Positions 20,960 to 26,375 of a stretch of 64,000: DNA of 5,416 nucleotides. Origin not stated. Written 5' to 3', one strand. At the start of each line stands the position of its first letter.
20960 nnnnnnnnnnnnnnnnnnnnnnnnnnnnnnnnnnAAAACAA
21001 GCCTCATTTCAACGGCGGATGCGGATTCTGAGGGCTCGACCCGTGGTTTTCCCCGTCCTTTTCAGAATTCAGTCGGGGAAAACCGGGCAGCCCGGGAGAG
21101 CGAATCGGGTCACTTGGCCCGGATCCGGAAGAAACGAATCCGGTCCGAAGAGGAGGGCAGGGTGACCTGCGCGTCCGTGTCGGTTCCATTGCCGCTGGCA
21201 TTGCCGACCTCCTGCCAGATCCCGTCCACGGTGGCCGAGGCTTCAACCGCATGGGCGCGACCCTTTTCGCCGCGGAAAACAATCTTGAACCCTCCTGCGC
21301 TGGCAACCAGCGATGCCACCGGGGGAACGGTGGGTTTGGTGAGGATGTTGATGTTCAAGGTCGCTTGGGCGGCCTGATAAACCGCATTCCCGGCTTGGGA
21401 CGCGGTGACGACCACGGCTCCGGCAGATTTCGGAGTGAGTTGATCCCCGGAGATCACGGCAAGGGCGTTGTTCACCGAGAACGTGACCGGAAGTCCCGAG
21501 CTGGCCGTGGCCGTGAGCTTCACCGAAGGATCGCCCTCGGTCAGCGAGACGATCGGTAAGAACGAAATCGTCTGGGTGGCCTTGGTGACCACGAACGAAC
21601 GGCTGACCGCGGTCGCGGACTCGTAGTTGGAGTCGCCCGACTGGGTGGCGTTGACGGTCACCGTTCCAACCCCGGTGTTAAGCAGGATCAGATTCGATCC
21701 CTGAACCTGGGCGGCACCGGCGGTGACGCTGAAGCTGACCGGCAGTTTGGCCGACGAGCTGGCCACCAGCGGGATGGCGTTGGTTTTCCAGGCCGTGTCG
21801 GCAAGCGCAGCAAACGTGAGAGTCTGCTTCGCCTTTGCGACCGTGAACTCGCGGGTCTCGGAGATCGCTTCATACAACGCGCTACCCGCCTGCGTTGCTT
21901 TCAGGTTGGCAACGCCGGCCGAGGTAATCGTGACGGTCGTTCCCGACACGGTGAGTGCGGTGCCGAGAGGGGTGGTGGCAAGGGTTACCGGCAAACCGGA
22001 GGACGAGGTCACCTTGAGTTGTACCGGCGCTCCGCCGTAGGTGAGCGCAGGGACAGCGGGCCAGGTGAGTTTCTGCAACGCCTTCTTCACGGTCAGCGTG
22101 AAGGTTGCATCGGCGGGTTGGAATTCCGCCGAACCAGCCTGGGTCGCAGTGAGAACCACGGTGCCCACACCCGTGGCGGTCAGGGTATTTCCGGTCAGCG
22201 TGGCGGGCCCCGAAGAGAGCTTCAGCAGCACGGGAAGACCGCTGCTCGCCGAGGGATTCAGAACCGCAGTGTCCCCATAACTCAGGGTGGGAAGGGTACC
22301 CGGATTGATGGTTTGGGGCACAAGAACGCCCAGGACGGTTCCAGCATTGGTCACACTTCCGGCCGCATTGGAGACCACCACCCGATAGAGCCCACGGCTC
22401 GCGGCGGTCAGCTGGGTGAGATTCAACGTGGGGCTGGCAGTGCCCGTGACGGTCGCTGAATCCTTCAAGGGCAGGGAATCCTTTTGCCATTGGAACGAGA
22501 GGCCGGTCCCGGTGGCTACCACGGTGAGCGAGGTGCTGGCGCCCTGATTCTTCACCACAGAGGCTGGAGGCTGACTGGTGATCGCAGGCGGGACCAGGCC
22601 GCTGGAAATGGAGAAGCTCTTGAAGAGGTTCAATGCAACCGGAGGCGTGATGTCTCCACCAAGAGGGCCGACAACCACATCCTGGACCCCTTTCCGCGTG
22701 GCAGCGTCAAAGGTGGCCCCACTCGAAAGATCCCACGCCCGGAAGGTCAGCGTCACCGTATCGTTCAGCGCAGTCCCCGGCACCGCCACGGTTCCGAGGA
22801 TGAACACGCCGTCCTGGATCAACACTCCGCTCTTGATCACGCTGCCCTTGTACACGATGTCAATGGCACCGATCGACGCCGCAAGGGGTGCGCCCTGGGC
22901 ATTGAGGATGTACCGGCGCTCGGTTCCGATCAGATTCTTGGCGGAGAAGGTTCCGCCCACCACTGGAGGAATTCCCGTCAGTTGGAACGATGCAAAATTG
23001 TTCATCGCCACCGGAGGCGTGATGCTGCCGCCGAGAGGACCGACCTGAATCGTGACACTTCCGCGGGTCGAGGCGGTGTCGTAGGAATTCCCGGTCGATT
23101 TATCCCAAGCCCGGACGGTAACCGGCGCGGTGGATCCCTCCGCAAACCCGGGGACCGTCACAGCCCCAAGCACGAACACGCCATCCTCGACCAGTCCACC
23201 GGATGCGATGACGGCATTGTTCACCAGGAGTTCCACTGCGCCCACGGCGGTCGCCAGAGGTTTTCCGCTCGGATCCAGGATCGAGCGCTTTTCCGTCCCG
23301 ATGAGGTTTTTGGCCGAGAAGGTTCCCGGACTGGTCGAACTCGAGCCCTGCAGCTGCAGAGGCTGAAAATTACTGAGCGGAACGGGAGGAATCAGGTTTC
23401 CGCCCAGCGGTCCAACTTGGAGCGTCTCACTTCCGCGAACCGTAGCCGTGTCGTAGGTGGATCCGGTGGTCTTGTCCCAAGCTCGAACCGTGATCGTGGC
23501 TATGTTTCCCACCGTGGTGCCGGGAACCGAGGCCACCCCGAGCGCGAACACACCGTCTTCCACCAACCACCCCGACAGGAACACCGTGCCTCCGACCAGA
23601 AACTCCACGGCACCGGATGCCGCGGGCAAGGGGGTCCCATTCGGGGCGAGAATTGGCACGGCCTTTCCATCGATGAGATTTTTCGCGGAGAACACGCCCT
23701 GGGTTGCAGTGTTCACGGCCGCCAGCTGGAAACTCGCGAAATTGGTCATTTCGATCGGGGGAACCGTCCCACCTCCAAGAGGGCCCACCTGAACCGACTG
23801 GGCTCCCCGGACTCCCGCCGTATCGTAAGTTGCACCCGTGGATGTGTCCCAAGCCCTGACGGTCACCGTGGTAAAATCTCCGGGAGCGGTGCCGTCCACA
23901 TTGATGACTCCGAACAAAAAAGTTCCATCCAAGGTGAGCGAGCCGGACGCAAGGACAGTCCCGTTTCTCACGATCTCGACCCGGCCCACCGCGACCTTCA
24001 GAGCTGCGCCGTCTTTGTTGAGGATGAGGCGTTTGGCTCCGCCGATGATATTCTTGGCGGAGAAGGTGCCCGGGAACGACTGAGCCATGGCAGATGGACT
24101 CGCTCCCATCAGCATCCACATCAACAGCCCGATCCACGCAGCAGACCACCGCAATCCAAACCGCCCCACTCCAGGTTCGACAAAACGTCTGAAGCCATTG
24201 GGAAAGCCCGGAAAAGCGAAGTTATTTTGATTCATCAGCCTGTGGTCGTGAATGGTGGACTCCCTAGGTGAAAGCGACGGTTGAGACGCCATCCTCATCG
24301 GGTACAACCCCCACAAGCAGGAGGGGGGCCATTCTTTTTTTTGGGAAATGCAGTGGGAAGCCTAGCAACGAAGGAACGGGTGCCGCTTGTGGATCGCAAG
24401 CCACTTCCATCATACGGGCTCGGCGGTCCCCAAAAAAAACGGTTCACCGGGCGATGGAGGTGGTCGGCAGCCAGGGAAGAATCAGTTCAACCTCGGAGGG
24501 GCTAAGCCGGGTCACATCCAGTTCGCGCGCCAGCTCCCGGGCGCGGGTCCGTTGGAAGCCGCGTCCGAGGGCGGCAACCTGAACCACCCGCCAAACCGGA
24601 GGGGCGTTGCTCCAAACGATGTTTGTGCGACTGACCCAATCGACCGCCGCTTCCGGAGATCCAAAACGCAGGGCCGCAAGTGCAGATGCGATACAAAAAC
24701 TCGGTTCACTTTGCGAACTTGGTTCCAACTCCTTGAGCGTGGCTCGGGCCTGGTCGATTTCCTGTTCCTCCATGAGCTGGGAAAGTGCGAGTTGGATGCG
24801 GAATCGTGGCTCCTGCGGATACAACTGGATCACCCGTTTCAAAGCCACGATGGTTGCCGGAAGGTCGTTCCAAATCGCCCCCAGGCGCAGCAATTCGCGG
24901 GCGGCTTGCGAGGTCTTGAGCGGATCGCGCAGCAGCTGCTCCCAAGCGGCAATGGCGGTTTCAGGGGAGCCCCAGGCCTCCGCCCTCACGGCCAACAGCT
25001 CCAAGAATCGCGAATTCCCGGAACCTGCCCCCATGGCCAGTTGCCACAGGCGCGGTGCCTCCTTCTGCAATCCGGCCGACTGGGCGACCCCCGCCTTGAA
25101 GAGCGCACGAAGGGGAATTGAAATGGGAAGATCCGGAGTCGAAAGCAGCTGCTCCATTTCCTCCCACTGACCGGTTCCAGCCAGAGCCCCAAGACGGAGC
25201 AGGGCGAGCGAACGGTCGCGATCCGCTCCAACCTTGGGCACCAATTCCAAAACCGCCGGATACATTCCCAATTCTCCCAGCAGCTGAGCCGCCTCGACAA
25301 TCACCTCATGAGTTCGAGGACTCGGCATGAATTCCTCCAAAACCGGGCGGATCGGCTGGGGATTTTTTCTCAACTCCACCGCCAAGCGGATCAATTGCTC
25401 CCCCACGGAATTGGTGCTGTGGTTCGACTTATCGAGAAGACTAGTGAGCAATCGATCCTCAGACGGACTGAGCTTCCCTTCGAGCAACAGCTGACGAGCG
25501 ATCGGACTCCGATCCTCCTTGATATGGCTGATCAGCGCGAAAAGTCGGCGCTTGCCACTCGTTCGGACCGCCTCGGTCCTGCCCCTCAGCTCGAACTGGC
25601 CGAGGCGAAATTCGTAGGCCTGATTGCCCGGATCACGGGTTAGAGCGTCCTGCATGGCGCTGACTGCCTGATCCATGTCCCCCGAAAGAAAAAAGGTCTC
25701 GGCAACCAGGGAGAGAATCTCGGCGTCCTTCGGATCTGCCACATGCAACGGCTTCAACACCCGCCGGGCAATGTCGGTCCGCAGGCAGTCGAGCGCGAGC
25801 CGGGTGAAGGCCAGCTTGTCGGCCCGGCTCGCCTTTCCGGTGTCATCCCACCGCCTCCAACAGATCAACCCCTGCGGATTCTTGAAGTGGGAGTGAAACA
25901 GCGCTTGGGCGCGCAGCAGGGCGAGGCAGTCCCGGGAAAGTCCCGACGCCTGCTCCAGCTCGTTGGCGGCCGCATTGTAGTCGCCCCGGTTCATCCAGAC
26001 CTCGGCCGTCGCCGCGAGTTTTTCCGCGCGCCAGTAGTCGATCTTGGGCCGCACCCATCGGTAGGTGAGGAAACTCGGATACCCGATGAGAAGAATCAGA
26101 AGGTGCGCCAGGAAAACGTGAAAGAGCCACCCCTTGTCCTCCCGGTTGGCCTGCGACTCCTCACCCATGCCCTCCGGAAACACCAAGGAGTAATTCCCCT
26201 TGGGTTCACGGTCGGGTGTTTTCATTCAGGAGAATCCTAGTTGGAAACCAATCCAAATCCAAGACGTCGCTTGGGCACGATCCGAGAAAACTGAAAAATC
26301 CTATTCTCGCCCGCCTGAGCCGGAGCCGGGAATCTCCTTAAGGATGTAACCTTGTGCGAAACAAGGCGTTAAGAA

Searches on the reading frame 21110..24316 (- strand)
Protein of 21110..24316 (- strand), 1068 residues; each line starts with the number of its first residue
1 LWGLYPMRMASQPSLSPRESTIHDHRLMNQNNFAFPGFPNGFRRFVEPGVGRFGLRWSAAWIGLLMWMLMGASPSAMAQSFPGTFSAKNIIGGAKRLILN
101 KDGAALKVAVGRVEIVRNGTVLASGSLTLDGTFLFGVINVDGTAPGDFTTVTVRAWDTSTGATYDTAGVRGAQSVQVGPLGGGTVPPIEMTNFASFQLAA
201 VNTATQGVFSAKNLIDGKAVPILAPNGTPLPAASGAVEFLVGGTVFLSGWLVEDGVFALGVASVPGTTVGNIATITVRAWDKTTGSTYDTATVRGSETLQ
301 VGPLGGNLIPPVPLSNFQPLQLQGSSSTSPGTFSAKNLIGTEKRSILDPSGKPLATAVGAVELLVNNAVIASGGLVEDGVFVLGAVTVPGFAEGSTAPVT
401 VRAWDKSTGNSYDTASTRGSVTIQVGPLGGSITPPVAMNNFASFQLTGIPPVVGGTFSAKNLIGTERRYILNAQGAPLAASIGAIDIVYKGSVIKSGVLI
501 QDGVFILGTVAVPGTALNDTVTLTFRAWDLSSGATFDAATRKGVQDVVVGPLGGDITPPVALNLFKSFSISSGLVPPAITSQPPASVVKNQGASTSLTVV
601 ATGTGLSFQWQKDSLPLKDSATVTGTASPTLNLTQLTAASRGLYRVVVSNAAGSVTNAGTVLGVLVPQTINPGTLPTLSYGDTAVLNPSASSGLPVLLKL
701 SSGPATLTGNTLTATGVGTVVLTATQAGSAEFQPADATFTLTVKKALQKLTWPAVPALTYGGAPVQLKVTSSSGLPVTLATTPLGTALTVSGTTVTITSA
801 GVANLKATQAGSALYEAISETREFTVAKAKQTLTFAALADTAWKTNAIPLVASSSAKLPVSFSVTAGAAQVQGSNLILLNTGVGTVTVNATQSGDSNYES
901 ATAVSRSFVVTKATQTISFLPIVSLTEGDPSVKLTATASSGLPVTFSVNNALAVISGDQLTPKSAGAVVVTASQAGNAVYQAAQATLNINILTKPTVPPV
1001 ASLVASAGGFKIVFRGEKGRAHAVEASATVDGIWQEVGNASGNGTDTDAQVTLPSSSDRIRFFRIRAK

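Call 37: search_protein_families(library=pfam, proteins=[window:21110-24316:-], max_evalue=0.001)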
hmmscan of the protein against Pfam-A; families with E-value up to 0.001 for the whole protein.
window:21110-24316:- (1068 aa): 2 families
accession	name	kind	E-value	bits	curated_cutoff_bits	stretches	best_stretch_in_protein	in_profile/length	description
PF13927.12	Ig_3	-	1.3e-06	29.2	30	1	576-650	1-78/78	Immunoglobulin domain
PF07679.22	I-set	-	1.9e-06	28.3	23.7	1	581-658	4-85/90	Immunoglobulin I-set domain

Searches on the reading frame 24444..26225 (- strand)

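Call 37: search_protein_families(library=pfam, proteins=[window:24444-26225:-], max_evalue=0.001)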
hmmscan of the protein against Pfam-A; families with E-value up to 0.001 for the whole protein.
window:24444-26225:- (593 aa): 6 families
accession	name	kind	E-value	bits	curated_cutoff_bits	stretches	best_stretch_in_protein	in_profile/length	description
PF23914.1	TPR_CcmH_CycH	-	3.9e-11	43.5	42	0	151-197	104-150/158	Cytochrome c-type biogenesis protein H TPR domain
PF14559.12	TPR_19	-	1.8e-09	38.2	25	0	455-506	7-57/68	Tetratricopeptide repeat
PF13432.12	TPR_16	-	6.8e-07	30.1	32.7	0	148-201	11-64/65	Tetratricopeptide repeat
PF13428.12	TPR_14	-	7.7e-06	26.5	23.5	0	174-210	7-43/44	Tetratricopeptide repeat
PF07719.23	TPR_2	-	1.3e-05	25.4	27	0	168-201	1-34/34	Tetratricopeptide repeat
PF12895.13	ANAPC3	-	0.00012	22.7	27.2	0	159-198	14-52/82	Anaphase-promoting complex, cyclosome, subunit 3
